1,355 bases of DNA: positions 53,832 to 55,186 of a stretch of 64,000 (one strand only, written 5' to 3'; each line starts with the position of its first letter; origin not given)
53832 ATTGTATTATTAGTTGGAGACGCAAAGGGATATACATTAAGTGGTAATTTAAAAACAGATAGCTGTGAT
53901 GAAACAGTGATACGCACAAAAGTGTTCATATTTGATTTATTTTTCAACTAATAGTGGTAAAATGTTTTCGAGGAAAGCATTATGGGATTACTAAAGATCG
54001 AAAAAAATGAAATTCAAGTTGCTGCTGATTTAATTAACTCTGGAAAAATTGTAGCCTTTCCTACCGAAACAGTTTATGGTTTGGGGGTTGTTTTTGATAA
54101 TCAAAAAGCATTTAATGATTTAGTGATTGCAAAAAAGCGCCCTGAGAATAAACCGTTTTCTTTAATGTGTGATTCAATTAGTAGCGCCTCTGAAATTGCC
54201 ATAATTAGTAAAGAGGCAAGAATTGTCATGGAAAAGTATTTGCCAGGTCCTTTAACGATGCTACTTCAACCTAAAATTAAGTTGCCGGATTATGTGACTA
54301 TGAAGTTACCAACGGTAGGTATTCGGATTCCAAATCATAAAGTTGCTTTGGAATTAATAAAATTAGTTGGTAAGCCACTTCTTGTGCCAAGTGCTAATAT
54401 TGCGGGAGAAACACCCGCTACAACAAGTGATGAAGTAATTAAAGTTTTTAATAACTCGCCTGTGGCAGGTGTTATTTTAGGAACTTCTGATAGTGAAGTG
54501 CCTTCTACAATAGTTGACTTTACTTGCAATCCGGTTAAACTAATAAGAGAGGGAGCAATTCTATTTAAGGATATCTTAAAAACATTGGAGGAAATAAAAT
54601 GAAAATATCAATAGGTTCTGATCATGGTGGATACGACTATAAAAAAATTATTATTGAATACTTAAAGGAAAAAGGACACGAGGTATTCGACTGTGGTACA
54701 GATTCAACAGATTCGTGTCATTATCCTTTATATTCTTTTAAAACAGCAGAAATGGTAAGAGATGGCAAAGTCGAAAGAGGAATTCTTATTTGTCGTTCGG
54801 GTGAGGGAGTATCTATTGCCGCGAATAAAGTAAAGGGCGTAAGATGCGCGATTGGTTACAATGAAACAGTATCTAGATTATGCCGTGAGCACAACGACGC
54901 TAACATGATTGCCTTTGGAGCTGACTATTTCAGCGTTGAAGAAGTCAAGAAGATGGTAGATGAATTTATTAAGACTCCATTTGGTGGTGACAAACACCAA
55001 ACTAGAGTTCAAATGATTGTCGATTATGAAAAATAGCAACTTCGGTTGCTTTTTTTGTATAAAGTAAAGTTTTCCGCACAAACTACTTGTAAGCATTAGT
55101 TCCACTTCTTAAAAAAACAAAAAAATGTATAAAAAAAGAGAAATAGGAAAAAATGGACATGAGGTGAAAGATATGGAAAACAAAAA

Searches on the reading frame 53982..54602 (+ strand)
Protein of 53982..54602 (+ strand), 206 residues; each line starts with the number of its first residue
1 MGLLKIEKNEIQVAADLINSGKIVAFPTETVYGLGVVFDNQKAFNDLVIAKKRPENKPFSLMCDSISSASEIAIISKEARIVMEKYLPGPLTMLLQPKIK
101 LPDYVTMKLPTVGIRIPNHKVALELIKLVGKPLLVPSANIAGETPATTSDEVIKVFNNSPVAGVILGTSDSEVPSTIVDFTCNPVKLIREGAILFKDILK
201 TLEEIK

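Call 25: search_protein_families(library=pfam, proteins=[window:53982-54602:+], max_evalue=0.00001)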
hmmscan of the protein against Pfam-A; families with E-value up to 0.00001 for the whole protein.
window:53982-54602:+ (206 aa): 1 family
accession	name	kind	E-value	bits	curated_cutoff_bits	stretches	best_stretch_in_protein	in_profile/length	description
PF01300.24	Sua5_yciO_yrdC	-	1.9e-51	174.5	25.1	1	17-191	2-178/178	Telomere recombination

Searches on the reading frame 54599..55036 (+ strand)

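Call 25: search_protein_families(library=pfam, proteins=[window:54599-55036:+], max_evalue=0.00001)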
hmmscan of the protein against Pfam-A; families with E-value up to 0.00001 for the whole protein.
window:54599-55036:+ (145 aa): 1 family
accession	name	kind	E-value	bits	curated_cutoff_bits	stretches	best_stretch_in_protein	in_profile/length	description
PF02502.23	LacAB_rpiB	-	3.8e-52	176.4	24.7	1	3-140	1-138/138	Ribose/Galactose Isomerase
